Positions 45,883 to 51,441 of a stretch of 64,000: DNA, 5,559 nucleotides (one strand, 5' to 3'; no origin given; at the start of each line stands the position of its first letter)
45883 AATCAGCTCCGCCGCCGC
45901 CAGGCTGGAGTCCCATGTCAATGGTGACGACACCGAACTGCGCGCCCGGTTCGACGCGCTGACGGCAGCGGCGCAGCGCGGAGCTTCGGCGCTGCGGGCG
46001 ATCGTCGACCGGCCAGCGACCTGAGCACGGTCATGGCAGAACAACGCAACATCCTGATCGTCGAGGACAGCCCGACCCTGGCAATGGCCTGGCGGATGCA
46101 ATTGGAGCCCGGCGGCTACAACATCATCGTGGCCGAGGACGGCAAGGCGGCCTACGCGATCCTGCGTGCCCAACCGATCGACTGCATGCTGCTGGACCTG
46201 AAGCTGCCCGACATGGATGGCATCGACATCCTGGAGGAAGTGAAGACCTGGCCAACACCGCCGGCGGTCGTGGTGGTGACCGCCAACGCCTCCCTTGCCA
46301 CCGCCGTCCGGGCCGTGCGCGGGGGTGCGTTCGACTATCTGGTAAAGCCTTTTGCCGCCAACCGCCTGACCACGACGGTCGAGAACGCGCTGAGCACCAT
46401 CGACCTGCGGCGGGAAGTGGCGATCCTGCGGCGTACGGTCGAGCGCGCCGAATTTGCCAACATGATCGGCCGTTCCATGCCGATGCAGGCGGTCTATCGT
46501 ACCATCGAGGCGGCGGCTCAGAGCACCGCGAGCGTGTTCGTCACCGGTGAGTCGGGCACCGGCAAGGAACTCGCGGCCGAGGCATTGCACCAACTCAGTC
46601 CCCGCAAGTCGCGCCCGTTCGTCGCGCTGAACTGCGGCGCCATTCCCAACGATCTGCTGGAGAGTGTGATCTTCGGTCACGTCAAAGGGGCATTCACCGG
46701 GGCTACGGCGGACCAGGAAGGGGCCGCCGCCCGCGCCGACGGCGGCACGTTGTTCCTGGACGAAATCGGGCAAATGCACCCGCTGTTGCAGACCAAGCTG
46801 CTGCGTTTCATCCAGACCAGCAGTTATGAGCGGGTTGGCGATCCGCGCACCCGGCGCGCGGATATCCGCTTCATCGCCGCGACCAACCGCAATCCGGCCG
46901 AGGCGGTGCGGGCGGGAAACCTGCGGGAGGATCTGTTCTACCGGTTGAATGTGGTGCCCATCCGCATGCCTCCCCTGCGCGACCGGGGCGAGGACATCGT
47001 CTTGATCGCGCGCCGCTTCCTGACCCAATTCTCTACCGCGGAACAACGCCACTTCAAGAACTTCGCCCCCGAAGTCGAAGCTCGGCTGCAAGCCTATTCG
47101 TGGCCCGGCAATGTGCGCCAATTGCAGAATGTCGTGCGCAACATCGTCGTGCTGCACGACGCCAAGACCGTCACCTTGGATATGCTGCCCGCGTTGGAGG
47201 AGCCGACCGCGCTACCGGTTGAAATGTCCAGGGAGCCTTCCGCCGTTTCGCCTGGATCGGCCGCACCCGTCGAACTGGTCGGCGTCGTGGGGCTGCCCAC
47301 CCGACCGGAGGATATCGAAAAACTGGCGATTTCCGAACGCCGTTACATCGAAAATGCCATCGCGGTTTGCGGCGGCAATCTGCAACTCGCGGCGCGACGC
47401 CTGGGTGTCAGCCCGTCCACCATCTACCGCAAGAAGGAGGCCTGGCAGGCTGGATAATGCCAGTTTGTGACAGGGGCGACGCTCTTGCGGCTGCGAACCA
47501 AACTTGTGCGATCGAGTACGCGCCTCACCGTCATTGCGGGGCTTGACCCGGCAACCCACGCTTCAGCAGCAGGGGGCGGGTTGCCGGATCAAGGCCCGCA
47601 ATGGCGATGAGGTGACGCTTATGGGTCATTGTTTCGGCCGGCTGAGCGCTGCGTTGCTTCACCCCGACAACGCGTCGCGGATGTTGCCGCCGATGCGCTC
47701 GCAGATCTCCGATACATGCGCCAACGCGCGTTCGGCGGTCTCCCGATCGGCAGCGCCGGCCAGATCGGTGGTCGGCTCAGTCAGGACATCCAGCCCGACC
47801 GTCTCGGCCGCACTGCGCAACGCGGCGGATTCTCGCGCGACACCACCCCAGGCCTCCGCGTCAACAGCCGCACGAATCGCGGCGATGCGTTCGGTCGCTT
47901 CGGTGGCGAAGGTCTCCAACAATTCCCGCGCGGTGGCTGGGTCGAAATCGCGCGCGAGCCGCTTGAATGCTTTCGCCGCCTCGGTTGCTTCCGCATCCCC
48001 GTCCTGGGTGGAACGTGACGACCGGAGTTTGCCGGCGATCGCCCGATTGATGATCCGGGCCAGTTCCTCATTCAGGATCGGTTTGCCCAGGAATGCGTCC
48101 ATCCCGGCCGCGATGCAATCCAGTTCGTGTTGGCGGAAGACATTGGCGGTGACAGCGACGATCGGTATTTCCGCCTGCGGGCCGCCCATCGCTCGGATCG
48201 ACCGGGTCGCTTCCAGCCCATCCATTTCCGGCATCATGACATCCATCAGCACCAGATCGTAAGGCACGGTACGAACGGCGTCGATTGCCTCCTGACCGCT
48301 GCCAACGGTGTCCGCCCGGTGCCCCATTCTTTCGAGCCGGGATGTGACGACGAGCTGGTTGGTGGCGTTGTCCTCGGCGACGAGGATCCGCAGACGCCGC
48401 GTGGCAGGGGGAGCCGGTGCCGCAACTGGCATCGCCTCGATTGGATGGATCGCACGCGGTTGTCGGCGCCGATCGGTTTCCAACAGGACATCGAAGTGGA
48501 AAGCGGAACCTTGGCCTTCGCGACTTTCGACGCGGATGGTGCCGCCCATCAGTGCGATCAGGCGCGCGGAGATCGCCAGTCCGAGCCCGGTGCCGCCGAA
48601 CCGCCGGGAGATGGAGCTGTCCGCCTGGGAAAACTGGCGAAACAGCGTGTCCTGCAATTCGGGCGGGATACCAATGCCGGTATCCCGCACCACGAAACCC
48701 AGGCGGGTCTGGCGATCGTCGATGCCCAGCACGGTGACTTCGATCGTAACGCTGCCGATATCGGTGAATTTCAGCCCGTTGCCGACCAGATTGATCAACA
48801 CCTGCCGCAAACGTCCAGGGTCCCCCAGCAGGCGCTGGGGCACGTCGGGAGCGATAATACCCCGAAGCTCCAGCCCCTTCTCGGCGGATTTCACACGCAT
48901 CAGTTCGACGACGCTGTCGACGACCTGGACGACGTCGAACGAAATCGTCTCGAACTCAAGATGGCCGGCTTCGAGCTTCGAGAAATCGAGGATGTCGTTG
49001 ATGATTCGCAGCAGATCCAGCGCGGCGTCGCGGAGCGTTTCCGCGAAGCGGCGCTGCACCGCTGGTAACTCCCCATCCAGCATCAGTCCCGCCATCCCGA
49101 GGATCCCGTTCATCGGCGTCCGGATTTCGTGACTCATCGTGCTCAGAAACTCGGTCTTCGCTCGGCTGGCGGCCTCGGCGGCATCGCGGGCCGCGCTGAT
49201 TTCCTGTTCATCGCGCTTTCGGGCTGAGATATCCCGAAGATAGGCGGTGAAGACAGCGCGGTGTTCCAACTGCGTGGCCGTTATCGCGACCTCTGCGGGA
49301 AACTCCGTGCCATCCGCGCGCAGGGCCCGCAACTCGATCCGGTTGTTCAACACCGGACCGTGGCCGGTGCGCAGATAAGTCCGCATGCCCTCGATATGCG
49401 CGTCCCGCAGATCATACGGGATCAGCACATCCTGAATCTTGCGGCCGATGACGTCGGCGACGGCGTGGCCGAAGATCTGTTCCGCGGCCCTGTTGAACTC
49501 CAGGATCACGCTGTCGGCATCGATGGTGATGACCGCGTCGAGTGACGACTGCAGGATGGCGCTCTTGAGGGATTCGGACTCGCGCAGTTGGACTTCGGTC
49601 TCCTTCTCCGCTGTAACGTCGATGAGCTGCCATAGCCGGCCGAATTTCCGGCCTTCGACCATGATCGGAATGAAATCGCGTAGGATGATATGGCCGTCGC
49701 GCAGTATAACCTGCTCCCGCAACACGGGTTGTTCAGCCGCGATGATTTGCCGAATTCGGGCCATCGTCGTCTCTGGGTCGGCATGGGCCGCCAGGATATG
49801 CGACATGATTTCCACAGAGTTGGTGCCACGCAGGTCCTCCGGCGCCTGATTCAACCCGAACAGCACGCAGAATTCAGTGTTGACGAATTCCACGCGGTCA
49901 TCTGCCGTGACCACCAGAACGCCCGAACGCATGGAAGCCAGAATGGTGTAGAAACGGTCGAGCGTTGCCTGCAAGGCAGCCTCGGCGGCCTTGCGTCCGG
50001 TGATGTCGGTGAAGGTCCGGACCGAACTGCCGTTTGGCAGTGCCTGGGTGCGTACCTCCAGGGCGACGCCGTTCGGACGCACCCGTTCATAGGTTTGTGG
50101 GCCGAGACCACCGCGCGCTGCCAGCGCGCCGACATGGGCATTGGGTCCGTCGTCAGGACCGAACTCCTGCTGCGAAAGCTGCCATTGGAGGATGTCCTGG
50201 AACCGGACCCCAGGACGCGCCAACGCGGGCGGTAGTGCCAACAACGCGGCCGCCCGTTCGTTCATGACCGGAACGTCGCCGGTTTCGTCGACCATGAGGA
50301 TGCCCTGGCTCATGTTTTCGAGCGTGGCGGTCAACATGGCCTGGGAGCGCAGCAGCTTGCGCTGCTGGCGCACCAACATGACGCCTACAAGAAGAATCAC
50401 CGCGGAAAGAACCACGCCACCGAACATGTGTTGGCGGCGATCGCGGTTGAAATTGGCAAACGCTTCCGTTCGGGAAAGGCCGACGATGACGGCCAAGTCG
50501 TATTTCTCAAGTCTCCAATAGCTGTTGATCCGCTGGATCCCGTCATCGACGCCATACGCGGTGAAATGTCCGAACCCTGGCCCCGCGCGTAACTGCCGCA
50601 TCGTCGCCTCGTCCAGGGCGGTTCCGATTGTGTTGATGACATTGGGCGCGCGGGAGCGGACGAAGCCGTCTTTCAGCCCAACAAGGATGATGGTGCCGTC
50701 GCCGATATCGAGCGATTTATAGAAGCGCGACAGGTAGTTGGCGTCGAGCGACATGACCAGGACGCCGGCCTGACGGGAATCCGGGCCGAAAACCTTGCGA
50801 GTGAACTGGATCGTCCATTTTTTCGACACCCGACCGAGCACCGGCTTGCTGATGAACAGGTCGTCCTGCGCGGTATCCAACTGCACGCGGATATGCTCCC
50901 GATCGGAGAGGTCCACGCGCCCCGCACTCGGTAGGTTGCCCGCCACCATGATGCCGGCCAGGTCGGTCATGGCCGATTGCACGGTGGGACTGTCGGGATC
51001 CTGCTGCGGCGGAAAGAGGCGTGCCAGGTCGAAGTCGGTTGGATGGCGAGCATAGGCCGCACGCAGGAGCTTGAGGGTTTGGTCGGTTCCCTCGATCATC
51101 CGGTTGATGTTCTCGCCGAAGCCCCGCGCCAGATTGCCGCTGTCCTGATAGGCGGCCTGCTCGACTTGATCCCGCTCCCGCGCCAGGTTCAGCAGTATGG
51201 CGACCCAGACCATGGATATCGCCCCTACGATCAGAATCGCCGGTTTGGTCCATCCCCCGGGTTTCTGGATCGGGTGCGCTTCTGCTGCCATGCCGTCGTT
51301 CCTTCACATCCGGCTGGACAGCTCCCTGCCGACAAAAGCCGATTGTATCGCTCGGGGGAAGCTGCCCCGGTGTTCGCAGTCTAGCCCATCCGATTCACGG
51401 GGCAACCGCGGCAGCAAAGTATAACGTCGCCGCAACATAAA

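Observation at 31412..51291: EPS cluster coupled to a Vibrio-style LuxU/LuxO-like sigma54 phosphorelay in an alphaproteobacterium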

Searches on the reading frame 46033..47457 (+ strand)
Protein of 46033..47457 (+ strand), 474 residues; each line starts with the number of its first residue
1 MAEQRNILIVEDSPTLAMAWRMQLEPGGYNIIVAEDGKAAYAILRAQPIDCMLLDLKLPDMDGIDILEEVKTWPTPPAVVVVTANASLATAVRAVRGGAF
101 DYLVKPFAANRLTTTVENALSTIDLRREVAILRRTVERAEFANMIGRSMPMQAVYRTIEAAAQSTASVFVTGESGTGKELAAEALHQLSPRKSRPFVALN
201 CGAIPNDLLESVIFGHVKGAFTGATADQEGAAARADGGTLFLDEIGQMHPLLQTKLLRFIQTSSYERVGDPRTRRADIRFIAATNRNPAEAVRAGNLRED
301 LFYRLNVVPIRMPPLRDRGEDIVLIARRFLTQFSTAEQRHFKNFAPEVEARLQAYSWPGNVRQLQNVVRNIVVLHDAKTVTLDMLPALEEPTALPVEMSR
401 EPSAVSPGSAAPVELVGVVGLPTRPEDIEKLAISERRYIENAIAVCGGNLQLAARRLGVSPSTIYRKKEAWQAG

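Call 4: search_protein_families(library=pfam, proteins=[window:46033-47457:+])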
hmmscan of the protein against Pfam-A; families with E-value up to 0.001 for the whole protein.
window:46033-47457:+ (474 aa): 12 families
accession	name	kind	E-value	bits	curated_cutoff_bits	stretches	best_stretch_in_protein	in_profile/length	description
PF00158.32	Sigma54_activat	-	1.8e-65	220.1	20.2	1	144-310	1-167/168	Sigma-54 interaction domain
PF00072.30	Response_reg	-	4.2e-28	98.2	30.2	1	7-116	1-110/111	Response regulator receiver domain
PF14532.12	Sigma54_activ_2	-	9.3e-25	87.9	25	1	145-315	1-138/138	Sigma-54 interaction domain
PF25601.1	AAA_lid_14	-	6.5e-23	80.8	27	1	316-387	1-72/87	AAA+ ATPase lid domain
PF02954.25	HTH_8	-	2.1e-11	43.8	22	1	431-467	2-38/42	Bacterial regulatory protein, Fis family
PF07728.20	AAA_5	-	1e-06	29.3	22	1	168-288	2-125/139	AAA domain (dynein-related subfamily)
PF00004.35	AAA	-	3.4e-05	24.7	21.2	1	169-300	2-121/131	ATPase family associated with various cellular activities (AAA)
PF07724.20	AAA_2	-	4.5e-05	24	27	1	165-351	3-162/166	AAA domain (Cdc48 subfamily)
PF01078.27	Mg_chelatase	-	5.2e-05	23.2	20.3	0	154-192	11-49/207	Magnesium chelatase, subunit ChlI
PF13551.12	HTH_29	-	0.00018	22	28.1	0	447-474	11-39/64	Winged helix-turn helix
PF13936.12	HTH_38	-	0.00042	20.4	27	0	430-466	4-39/44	Helix-turn-helix domain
PF13191.12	AAA_16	-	0.00046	21.1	32.6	0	145-246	3-103/167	AAA ATPase domain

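Call 5: search_protein_families(library=ncbifam, proteins=[window:46033-47457:+], max_evalue=0.01)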
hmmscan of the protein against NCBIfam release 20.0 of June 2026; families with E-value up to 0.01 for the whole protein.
window:46033-47457:+ (474 aa): 118 families (the best 25 are shown)
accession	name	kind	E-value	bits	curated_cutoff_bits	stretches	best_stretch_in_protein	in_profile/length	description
NF041946.1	LuxO_transreg_Vib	equivalog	1.2e-160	535.3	800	1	9-473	1-462/463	quorum-sensing sigma-54 dependent transcriptional regulator LuxO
TIGR01818.1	ntrC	equivalog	1.2e-118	396.9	558.6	1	7-467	1-459/463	nitrogen regulation protein NR(I)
NF008469.0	PRK11361.1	equivalog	5.5e-116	388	714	1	1-461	1-444/461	acetoacetate metabolism transcriptional regulator AtoC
TIGR02915.1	PEP_resp_reg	equivalog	8.5e-111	370.9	502.6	1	7-385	1-382/445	PEP-CTERM-box response regulator transcription factor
NF007689.0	PRK10365.1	equivalog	5.9e-105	351.6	760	1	4-401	5-398/441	sigma-54-dependent response regulator transcription factor ZraR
NF008176.1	PRK10923.1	equivalog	9.2e-98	327.8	620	1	6-467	5-462/469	nitrogen regulation protein NR(I)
NF011695.0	PRK15115.1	equivalog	8e-96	321.5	763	1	5-383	7-376/445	two-component system response regulator GlrR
NF051870.1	NAssimRespRegNtrX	equivalog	4.8e-95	319.1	600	1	5-468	2-447/452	nitrogen assimilation response regulator NtrX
TIGR01817.1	nifA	equivalog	8.9e-94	315.1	528.85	1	112-464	167-520/534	nif-specific transcriptional activator NifA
NF041552.1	TF_PrdR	equivalog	5.2e-87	292.5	795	1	133-387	259-512/577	sigma-54 dependent transcriptional regulator PrdR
NF050807.1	TransRegFlbDCaul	equivalog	1.1e-86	291.5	750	1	13-469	10-436/454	sigma-54-dependent transcriptional regulator FlbD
NF003451.0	PRK05022.1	equivalog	6.5e-86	289.1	476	1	134-466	182-503/512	nitric oxide reductase transcriptional regulator NorR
NF038308.1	RNA_repair_RtcR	equivalog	8.9e-86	288.8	650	1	84-467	119-507/530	RNA repair transcriptional activator RtcR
NF049963.1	RespRegFlgRCampy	domain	6.4e-79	265.8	750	1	6-382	2-374/429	fla regulon two-component system response regulator FlgR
TIGR02329.1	propionate_PrpR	equivalog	9.3e-76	255.5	499.2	1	127-467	192-523/526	propionate catabolism operon regulatory protein PrpR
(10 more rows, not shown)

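Call 12: find_related_loci(query=window:46033-47457:+, collection=genome_contigs, flank=10000)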
Query window:46033-47457:+ (474 aa) in genome_contigs; peptide patterns used: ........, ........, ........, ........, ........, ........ (x = any residue, [..] = any of these).
130 stretches matched a pattern; 99 encode a relative of the query (tblastn E <= 1e-3); the best 80 are kept; 80 distinct loci.
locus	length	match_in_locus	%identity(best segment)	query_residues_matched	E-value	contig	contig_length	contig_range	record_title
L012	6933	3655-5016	48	7-471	1e-127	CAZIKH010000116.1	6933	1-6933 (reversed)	MAG TPA_asm: uncultured Dinoroseobacter sp. isolate SRP342821_co1_70 genome assembly, contig: NODE_10052_length_6933_cov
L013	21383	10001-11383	45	7-472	3e-118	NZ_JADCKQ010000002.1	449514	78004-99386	Halocynthiibacter styelae strain MYP1-1 2, whole genome shotgun sequence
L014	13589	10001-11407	44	5-472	3e-112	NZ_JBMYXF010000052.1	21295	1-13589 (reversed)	MAG: Halocynthiibacter sp. isolate ME_XS_2210_bin_2 ME_XS_2210_bin_2_51, whole genome shotgun sequence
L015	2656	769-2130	41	3-472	2e-104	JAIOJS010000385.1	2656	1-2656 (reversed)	MAG: Thermoanaerobaculia bacterium isolate MAG_62 contig_205702, whole genome shotgun sequence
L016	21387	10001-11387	52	6-472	4e-105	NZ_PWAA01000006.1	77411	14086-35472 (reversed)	Thalassobius sp. I31.1 Contig_0000006, whole genome shotgun sequence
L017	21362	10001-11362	40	3-472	2e-97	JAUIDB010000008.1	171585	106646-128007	MAG: Thermoanaerobaculia bacterium isolate 7_bin.54 NODE_179_length_171585_cov_1.574992, whole genome shotgun sequence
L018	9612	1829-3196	40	1-472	4e-96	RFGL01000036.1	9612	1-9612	MAG: Acidobacteria bacterium isolate J023 k99_112867, whole genome shotgun sequence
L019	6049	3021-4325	38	4-467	2e-94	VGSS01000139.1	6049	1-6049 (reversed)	MAG: Deltaproteobacteria bacterium isolate K_DeepCast_250m_m2_302 K_DeepCast_250m_m2_302_Ga0194125_10029376, whole genom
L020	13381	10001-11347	38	7-472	3e-94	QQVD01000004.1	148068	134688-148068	MAG: Acidobacteria bacterium isolate LB_ACB_1 c_000000000055, whole genome shotgun sequence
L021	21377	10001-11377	37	1-472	8e-94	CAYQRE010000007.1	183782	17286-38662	MAG TPA_asm: uncultured Thermoanaerobaculia bacterium isolate binchicken_co118_28 genome assembly, contig: NODE_25_lengt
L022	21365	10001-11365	39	1-472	2e-93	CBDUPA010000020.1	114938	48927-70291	MAG TPA_asm: uncultured bacterium isolate SRR22808130_concoct_95 genome assembly, contig: ERZ25043460.51, whole genome s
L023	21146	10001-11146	41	3-383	2e-93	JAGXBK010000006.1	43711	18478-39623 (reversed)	MAG: Betaproteobacteria bacterium isolate REEB99 contig-150_815, whole genome shotgun sequence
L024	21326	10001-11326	36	7-471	2e-92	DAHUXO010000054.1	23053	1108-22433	MAG TPA_asm: Betaproteobacteria bacterium isolate clean1652 k141_308523, whole genome shotgun sequence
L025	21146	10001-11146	41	7-386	2e-90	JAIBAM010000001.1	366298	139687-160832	MAG: Bdellovibrionales bacterium isolate SSF45 NODE_161_length_366298_cov_12.603109, whole genome shotgun sequence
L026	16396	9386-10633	37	8-460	1e-89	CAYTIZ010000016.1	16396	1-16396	MAG TPA_asm: uncultured Enterobacteriaceae bacterium isolate SRP215229_co1_1 genome assembly, contig: NODE_2163_length_1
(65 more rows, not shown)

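Call 76: find_encoding_contigs(protein=L013:9989-11419:+, flank=10000, max_places=2)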
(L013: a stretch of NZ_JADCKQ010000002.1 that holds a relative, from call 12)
Protein L013:9989-11419:+ (477 aa): 1 contig read that carries it; 1 place shown.
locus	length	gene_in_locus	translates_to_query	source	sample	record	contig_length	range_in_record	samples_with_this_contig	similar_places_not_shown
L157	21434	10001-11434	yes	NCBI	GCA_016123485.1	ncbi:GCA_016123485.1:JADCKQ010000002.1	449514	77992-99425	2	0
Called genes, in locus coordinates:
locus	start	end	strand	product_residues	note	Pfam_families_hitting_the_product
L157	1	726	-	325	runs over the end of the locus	PF00962:A_deaminase, PF19326:AMP_deaminase (weak)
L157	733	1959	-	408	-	PF01676:Metalloenzyme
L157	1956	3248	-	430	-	PF02885:Glycos_trans_3N, PF00591:Glycos_transf_3, PF07831:PYNP_C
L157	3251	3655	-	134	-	PF00383:dCMP_cyt_deam_1, PF08211:dCMP_cyt_deam_2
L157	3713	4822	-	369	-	PF07883:Cupin_2, PF12852:Cupin_6 (faint), PF02311:AraC_binding (faint), PF05899:Cupin_3 (faint), PF07883:Cupin_2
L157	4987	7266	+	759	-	PF00390:malic, PF03949:Malic_M, PF01515:PTA_PTB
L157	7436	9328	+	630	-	PF16177:ACAS_N, PF00501:AMP-binding, PF13193:AMP-binding_C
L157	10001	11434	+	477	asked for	PF00072:Response_reg, PF00158:Sigma54_activat, PF14532:Sigma54_activ_2, PF07728:AAA_5 (weak), PF25601:AAA_lid_14, PF02954:HTH_8 (weak)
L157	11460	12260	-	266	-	PF01513:NAD_kinase, PF20143:NAD_kinase_C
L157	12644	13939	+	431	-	PF00464:SHMT, PF01041:DegT_DnrJ_EryC1 (weak)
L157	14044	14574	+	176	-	PF01885:PTS_2-RNA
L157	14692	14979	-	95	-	-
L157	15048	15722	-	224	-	PF04012:PspA_IM30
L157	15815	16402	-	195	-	PF13305:TetR_C_33 (weak)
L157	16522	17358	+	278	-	PF05675:DUF817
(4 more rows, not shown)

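Call 77: find_encoding_contigs(protein=L017:9959-11383:+, flank=10000, max_places=2)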
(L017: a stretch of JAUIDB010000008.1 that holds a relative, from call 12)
Protein L017:9959-11383:+ (475 aa): 2 contigs read that carry it; 1 place shown.
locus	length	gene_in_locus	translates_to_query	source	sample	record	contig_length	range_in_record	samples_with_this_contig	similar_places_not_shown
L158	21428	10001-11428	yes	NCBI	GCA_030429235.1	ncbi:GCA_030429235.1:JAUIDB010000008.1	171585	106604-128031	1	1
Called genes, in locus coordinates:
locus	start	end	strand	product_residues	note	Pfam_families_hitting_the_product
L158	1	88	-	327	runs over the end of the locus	PF24827:AstE_AspA_cat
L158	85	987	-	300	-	PF18030:Rimk_N, PF14397:ATPgrasp_ST (faint), PF02655:ATP-grasp_3, PF02955:GSH-S_ATP, PF08443:RimK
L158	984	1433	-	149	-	PF05618:RimB-like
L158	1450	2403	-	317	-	PF00924:MS_channel_2nd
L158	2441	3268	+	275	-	PF02673:BacA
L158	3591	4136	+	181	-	PF04542:Sigma70_r2, PF08281:Sigma70_r4_2, PF04545:Sigma70_r4 (weak)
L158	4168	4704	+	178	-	-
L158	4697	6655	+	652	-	-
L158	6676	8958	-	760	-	PF23139:OB_YrrC, PF14520:HHH_5 (weak), PF14490:HHH_RecD2, PF13086:AAA_11 (weak), PF13245:AAA_19, PF13604:AAA_30, PF18335:SH3_13, PF13538:UvrD_C_2, +2 more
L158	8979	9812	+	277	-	PF27226:AF_1845 (weak)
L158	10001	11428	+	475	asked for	PF00072:Response_reg, PF00158:Sigma54_activat, PF01078:Mg_chelatase (faint), PF14532:Sigma54_activ_2, PF07728:AAA_5, PF25601:AAA_lid_14, PF02954:HTH_8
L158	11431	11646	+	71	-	-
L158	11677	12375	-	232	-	PF00325:Crp (faint), PF00027:cNMP_binding, PF13545:HTH_Crp_2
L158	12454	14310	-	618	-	PF13229:Beta_helix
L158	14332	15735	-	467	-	PF12799:LRR_4 (faint), PF13855:LRR_8 (faint)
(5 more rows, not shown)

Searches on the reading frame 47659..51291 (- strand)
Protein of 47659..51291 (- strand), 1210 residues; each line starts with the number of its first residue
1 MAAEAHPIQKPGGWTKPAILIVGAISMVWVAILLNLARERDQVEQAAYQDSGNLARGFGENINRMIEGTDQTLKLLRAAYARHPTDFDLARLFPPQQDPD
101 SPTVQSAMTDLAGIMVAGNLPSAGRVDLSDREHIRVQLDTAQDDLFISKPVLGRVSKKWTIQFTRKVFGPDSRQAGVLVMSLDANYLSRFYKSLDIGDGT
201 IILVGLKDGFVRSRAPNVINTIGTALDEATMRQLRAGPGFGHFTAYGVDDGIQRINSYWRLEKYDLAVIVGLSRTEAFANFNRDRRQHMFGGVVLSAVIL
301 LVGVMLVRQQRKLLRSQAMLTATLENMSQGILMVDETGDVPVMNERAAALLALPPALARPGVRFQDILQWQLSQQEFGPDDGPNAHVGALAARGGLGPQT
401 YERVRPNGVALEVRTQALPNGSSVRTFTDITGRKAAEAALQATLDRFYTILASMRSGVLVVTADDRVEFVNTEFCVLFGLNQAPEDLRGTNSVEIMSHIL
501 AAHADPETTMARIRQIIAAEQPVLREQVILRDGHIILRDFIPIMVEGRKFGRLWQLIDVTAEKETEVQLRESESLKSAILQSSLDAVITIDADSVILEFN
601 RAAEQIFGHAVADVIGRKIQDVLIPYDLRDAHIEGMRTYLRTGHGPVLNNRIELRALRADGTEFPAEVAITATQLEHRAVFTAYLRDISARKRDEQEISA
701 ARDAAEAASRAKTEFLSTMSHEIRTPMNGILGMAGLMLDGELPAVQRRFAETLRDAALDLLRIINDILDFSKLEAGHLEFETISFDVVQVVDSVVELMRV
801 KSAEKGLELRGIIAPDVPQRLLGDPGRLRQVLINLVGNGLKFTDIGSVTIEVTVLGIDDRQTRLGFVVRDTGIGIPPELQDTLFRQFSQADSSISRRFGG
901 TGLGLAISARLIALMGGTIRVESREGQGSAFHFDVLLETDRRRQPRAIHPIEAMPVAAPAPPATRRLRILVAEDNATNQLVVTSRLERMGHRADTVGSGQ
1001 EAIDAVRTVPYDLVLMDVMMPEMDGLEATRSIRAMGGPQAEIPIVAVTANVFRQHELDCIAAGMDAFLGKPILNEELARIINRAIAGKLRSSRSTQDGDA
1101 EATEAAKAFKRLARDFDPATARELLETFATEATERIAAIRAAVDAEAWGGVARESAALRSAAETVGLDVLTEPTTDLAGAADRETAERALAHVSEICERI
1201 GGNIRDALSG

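Call 4: search_protein_families(library=pfam, proteins=[window:47659-51291:-])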
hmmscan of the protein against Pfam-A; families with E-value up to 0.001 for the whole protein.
window:47659-51291:- (1210 aa): 12 families
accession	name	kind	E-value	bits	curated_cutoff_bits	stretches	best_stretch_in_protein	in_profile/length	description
PF12860.13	PAS_7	-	1.4e-32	112.7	27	1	324-437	1-114/115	PAS fold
PF02518.31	HATPase_c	-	2.1e-27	96.2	26.4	1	823-936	1-108/111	Histidine kinase-, DNA gyrase B-, and HSP90-like ATPase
PF00989.32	PAS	-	1e-22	80.7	22.6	2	577-687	4-112/113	PAS fold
PF00072.30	Response_reg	-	3.1e-22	79.3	30.2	1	969-1081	1-110/111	Response regulator receiver domain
PF00512.31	HisKA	-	1.1e-20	73.8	26.9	1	711-776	1-66/66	His Kinase A (phospho-acceptor) domain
PF13426.13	PAS_9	-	1.5e-16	60.9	27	1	585-689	2-102/103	PAS domain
PF13188.13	PAS_8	-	4.9e-16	58.4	21.8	2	578-629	5-53/65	PAS domain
PF08448.16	PAS_4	-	1.4e-12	48.2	23.1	1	581-644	2-64/110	PAS fold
PF24820.1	Diguanyl_cycl_sensor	-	1.9e-07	31.4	28.1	0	584-686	6-108/109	Diguanylate cyclase-like sensor domain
PF22588.2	dCache_1_like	-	8.2e-06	26.4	27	1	185-270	2-88/89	Histidine kinase sensor domain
PF01627.28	Hpt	-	1.2e-05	25.9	24.6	1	1123-1196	1-77/84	Hpt domain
PF02743.24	dCache_1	-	1.5e-05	25.1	45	1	44-222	4-184/240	Cache domain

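Call 5: search_protein_families(library=ncbifam, proteins=[window:47659-51291:-], max_evalue=0.01)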
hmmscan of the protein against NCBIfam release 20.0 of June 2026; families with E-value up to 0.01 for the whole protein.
window:47659-51291:- (1210 aa): 155 families (the best 25 are shown)
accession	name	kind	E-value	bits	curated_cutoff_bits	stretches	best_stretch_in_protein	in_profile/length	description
TIGR02956.1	TMAO_torS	equivalog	9.7e-120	401.3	676.5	1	697-1172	449-931/967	TMAO reductase system sensor histidine kinase/response regulator TorS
NF008318.0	PRK11107.1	equivalog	7.8e-115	384.9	890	2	697-942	278-523/920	two-component sensor histidine kinase BarA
NF008302.0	PRK11091.1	equivalog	1.5e-98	331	838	1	558-1172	139-734/779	aerobic respiration two-component sensor histidine kinase ArcB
NF011874.0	PRK15347.1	equivalog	6.8e-94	315.6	852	2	696-947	382-622/921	two component system sensor kinase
NF045901.1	HisKinLetSLeg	equivalog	7.1e-88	295.6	1650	2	697-938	278-519/906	two-component system sensor histidine kinase LetS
NF041947.1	LuxQ_Vibrio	equivalog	3.1e-86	290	1200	1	686-1079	446-833/843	quorum-sensing autoinducer 2 sensor kinase/phosphatase LuxQ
NF008099.0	PRK10841.1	equivalog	1.5e-84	284.4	920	2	684-937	442-690/949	two-component system sensor histidine kinase RcsC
NF038297.2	hybrid_HK_HrmK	equivalog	1.5e-73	248.4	725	1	677-1083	200-606/607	hybrid histidine kinase/response regulator HrmK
NF046044.1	PnpS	equivalog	3.4e-64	217.3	400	3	563-933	44-387/390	two-component system histidine kinase PnpS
NF008543.0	PRK11466.1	equivalog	2.2e-63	214.4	982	1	699-1176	431-880/914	TMAO reductase system sensor histidine kinase/response regulator TorS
NF047874.1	MASE3_PAS_HK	subfamily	3.6e-57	194.6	560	1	562-934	253-622/655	MASE3 domain-containing sensor histidine kinase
NF007420.1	PRK09959.1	equivalog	1.1e-53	182.2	1995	1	677-1076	677-1065/1197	acid-sensing system histidine kinase EvgS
TIGR02966.1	phoR_proteo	equivalog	2.8e-48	164.6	334.2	1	578-934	10-332/333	phosphate regulon sensor histidine kinase PhoR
NF041593.1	histid_kinase_PdhS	equivalog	7.6e-48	163.2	2000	1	438-929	536-1027/1041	cell-division control histidine kinase PdhS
NF050805.1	CellDivHKDivJCaul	equivalog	1.1e-45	155.9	1000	1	681-937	267-522/531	cell cycle sensor histidine kinase DivJ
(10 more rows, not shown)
